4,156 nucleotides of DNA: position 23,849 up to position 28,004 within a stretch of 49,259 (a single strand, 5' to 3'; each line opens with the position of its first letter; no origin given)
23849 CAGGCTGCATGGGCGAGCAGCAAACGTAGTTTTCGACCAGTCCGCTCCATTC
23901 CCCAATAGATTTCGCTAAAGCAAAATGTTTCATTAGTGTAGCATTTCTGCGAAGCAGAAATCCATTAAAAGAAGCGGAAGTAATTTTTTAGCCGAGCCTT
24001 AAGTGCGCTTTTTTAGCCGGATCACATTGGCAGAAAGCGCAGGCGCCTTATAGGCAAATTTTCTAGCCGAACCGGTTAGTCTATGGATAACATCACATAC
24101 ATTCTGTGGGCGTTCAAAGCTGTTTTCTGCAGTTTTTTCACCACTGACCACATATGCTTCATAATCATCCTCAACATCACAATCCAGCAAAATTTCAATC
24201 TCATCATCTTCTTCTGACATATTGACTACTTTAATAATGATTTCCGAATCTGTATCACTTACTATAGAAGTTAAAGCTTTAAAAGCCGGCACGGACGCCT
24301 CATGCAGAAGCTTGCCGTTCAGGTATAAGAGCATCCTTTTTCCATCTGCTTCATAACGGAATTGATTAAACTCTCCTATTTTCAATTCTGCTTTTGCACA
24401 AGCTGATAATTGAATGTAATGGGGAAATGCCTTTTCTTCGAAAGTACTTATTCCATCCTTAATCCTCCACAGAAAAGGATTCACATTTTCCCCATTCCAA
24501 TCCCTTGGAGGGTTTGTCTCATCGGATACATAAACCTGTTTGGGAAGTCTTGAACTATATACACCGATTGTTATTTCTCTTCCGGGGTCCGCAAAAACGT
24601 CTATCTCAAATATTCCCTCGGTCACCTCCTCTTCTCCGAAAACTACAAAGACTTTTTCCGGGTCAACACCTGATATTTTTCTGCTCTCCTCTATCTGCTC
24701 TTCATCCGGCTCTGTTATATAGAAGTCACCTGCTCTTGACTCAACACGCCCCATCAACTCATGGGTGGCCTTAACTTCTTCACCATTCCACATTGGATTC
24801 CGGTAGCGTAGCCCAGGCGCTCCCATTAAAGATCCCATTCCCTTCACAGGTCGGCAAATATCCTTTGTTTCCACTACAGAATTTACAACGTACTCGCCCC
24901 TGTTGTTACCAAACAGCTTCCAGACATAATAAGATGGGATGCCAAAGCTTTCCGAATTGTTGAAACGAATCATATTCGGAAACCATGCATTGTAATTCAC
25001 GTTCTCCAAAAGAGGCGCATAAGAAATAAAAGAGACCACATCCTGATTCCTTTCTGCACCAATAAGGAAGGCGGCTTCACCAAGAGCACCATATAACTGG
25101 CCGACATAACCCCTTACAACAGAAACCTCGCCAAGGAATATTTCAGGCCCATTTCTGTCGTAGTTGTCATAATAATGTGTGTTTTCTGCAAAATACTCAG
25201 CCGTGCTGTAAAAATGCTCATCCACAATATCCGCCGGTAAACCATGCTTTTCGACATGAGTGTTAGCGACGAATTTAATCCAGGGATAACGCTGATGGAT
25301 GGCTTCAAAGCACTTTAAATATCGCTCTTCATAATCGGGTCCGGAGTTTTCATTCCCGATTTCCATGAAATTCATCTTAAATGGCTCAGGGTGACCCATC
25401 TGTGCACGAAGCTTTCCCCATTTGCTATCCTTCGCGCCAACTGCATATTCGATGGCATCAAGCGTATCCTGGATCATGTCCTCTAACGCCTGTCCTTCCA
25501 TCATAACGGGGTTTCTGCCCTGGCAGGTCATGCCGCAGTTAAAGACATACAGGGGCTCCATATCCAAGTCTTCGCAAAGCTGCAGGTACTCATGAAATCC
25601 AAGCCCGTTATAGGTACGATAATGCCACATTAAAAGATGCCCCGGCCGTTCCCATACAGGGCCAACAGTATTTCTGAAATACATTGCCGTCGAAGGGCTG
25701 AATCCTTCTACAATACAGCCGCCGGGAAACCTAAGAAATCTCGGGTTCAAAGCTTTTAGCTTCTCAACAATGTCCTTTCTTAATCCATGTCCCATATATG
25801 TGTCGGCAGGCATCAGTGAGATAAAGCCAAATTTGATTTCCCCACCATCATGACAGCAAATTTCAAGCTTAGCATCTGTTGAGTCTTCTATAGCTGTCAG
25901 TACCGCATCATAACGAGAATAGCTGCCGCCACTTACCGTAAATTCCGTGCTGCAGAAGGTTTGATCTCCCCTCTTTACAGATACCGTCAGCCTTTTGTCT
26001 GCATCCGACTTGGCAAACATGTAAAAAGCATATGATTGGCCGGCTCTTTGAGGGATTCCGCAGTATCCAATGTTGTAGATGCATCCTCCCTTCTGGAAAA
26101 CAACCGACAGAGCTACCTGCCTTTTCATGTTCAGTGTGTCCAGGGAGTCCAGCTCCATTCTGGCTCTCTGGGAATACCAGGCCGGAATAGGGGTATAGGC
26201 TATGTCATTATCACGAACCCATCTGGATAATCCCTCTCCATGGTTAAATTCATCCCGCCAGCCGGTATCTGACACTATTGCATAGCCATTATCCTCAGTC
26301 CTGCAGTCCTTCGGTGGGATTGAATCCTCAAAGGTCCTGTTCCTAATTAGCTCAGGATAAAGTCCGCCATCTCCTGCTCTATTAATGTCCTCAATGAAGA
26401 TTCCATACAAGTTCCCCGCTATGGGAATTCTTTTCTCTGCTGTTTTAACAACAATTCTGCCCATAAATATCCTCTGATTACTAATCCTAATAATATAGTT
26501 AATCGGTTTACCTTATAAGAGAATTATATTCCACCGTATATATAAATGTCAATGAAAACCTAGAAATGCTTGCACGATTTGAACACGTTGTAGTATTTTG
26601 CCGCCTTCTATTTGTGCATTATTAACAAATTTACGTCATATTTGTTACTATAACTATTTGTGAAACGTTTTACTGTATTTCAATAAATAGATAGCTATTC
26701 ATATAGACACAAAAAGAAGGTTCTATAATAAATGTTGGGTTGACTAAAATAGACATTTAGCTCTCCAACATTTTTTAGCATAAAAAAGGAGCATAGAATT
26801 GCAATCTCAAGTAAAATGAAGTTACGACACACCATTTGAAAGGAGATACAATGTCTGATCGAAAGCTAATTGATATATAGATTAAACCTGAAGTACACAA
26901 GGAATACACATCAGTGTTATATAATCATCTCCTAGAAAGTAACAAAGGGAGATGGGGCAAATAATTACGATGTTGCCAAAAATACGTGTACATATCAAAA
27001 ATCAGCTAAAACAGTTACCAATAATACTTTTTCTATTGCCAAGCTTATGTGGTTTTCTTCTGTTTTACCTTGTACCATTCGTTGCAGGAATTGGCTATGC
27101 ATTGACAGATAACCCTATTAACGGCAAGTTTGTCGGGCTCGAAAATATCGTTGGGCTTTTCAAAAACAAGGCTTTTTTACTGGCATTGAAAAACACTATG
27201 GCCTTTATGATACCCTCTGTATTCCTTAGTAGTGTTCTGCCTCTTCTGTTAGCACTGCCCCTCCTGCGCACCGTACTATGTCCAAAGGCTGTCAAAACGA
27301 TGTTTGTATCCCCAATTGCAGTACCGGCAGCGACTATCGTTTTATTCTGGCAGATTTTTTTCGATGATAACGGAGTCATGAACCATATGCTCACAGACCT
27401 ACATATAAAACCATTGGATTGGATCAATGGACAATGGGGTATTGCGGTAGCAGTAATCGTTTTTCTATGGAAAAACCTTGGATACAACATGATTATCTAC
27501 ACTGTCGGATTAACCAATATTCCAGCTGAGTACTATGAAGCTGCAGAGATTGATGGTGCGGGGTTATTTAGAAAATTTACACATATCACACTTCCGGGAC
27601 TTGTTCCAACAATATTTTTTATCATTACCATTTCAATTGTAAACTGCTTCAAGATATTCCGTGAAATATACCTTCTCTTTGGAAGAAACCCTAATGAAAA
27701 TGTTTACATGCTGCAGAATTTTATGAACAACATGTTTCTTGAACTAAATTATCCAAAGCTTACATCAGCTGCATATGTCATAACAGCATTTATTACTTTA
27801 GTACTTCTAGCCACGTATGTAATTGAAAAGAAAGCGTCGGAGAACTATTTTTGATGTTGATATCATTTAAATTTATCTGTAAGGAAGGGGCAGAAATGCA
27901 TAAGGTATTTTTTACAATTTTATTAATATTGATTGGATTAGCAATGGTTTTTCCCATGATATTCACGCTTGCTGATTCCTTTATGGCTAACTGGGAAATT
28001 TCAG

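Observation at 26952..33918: Importer-type MalF/MalG permeases in one operon with an HlyD-like membrane-fusion protein, an SBP and a dedicated two-component system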

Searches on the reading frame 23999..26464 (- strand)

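Call 93: search_protein_families(library=pfam, proteins=[window:23999-26464:-], max_evalue=0.00001)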
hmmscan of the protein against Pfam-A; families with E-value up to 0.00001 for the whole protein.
window:23999-26464:- (821 aa): 2 families
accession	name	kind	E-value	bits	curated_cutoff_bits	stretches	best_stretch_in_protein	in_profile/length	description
PF22848.2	ASD1_dom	-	1.3e-39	136.6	22.2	1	236-446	3-237/239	Alpha-L-arabinofuranosidase 1 domain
PF06964.18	Alpha-L-AF_C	-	4.8e-22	79.4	27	1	456-811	20-165/165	Alpha-L-arabinofuranosidase C-terminal domain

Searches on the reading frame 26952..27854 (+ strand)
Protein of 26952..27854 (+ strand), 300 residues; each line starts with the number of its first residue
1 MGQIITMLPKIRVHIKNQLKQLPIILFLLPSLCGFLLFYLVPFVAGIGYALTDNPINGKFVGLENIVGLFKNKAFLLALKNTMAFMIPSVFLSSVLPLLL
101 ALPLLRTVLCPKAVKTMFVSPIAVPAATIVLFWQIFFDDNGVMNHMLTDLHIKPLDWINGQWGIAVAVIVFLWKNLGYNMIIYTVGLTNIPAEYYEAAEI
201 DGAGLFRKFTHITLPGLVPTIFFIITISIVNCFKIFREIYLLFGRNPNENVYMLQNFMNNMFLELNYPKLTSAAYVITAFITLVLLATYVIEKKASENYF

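Call 3: search_protein_families(library=pfam, proteins=[window:26952-27854:+], max_evalue=0.01)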
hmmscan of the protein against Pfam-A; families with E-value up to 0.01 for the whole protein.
window:26952-27854:+ (300 aa): 1 family
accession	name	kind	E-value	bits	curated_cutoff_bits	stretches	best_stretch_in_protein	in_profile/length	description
PF00528.27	BPD_transp_1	-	2.4e-13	50.6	26.4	1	113-288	19-175/184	Binding-protein-dependent transport system inner membrane component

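Call 4: search_protein_families(library=ncbifam, proteins=[window:26952-27854:+], max_evalue=0.01)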
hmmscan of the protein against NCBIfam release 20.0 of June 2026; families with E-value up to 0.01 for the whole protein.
window:26952-27854:+ (300 aa): 14 families
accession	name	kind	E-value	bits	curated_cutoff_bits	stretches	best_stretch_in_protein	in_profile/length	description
NF007852.0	PRK10561.1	equivalog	1.2e-21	77.9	335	1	20-241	11-236/295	sn-glycerol-3-phosphate ABC transporter permease UgpA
NF040931.1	ABC_arch_GlcT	equivalog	7.8e-19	68.4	360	1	33-286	8-265/278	glucose ABC transporter permease GlcT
TIGR03262.1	PhnU2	equivalog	3.1e-17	62.4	593.25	1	34-233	13-202/546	putative 2-aminoethylphosphonate ABC transporter permease subunit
NF008232.0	PRK10999.1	equivalog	2.1e-15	56.4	392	1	73-248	281-459/520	maltose ABC transporter permease MalF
TIGR00969.1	3a0106s02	subfamily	9.2e-10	38.4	240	1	62-292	46-270/272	sulfate ABC transporter permease subunit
NF008208.0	PRK10971.1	equivalog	2.4e-09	37.1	415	1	73-292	54-267/277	sulfate/thiosulfate ABC transporter permease CysT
NF011624.0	PRK15050.1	equivalog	7.6e-08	31.8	247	1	17-289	17-282/297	2-aminoethylphosphonate ABC transporter permease subunit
TIGR02139.1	permease_CysT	equivalog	9.8e-07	28.6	246.1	1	62-292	35-259/265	sulfate ABC transporter permease subunit CysT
NF006956.0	PRK09433.2-5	equivalog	3.9e-06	25.7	984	1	78-293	57-273/543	thiamine/thiamine pyrophosphate ABC transporter permease ThiP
TIGR01581.1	Mo_ABC_porter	hypoth_equivalog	3.8e-05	23.3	210.3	1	73-236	21-175/225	ABC transporter permease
NF040733.1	ABC_perm_U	equivalog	0.00014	21.4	295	1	171-229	125-185/251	ABC transporter permease subunit SaoP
NF006955.0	PRK09433.2-3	equivalog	0.00097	17.9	801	1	89-242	60-216/543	thiamine/thiamine pyrophosphate ABC transporter permease ThiP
NF040932.1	ABC_arch_GlcU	equivalog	0.0012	18.6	340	1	76-287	59-257/272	glucose ABC transporter permease GlcU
NF008231.0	PRK10998.1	equivalog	0.0029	17.2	261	1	179-286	171-279/296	maltose ABC transporter permease MalG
